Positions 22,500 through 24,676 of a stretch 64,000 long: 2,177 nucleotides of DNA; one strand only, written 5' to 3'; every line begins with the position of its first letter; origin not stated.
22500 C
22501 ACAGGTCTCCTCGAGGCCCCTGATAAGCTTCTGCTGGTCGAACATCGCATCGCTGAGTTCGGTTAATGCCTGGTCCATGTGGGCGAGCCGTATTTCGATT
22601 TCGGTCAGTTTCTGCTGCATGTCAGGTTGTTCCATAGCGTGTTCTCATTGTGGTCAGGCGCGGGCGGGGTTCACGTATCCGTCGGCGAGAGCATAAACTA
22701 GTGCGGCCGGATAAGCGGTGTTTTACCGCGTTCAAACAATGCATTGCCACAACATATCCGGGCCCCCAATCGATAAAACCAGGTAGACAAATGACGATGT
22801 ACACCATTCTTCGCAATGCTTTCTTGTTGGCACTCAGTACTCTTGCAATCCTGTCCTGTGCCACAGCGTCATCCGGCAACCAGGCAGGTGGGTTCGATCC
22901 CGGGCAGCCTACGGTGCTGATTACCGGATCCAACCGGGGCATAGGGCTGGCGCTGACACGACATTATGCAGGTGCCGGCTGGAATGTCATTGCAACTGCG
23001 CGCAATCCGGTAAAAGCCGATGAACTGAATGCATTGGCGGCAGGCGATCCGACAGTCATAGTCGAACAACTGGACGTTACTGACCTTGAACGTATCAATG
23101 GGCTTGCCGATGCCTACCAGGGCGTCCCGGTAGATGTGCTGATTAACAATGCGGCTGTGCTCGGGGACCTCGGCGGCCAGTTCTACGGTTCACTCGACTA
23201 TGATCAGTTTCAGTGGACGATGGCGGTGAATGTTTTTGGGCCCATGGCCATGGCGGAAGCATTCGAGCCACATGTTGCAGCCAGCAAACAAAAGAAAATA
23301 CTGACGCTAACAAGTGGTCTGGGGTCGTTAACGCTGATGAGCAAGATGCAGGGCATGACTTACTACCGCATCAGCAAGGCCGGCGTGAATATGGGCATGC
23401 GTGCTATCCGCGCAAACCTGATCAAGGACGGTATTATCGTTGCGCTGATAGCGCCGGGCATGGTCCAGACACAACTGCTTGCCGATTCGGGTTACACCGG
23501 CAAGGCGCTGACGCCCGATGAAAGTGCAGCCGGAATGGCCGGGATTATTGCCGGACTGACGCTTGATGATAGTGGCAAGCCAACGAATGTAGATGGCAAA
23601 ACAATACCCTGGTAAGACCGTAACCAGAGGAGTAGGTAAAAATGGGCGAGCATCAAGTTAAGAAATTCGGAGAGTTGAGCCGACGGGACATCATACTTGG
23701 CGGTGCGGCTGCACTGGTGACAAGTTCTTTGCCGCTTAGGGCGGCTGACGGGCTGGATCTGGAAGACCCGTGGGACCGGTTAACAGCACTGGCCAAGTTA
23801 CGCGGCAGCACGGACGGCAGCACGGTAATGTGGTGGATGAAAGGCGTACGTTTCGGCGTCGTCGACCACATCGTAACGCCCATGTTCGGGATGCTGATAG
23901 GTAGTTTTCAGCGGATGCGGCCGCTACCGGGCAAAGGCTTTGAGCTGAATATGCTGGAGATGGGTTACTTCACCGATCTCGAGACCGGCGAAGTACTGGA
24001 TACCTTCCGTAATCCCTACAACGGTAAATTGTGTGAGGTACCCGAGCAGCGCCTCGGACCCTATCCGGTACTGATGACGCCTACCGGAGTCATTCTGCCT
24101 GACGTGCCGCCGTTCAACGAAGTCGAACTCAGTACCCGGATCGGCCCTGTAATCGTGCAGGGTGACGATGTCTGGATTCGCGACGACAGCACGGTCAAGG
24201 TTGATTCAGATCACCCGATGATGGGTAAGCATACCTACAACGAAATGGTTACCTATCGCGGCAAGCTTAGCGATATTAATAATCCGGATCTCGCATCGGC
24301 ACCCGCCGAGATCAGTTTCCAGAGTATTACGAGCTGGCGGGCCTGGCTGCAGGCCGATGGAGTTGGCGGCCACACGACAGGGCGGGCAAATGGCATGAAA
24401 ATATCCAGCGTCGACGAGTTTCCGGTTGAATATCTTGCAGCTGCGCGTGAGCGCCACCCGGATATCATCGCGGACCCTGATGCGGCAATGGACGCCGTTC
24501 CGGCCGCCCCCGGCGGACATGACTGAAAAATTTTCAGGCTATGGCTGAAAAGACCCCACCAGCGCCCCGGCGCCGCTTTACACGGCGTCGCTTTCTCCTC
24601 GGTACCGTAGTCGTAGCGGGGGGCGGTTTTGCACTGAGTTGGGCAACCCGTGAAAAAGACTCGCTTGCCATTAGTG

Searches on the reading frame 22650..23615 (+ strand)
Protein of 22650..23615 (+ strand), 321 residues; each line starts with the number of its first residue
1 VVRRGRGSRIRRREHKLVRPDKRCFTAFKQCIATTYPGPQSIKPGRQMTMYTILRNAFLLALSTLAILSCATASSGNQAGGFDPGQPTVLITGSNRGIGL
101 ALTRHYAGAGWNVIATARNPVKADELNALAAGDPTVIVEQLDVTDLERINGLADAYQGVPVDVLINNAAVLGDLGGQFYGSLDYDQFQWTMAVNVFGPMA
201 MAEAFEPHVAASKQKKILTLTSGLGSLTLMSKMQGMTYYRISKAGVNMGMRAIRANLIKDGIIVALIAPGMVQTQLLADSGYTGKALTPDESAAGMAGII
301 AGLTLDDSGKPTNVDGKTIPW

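Call 3: search_protein_families(library=pfam, proteins=[window:22650-23615:+], max_evalue=0.01)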
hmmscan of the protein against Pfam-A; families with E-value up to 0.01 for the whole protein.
window:22650-23615:+ (321 aa): 5 families
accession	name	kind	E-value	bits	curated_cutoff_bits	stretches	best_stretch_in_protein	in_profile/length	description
PF00106.31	adh_short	-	1.1e-30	107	26.6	1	88-279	2-189/195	short chain dehydrogenase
PF13561.12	adh_short_C2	-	4.5e-26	92.3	27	1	95-280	5-184/236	Enoyl-(Acyl carrier protein) reductase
PF08659.16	KR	-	1.1e-06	29.2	22.6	1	88-212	2-126/180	KR domain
PF01370.27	Epimerase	-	0.00023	21.1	20.9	1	89-195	1-98/240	NAD dependent epimerase/dehydratase family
PF04321.23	RmlD_sub_bind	-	0.00064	19.3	27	1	88-169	2-60/287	RmlD substrate binding domain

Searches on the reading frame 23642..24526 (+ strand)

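Call 49: search_protein_families(library=pfam, proteins=[window:23642-24526:+], max_evalue=0.0001)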
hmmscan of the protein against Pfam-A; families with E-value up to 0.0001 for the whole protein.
window:23642-24526:+ (294 aa): 1 family
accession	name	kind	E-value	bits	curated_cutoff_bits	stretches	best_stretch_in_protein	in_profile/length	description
PF08894.16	DUF1838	-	3.4e-11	43.8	25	1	200-282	133-216/232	Protein of unknown function (DUF1838)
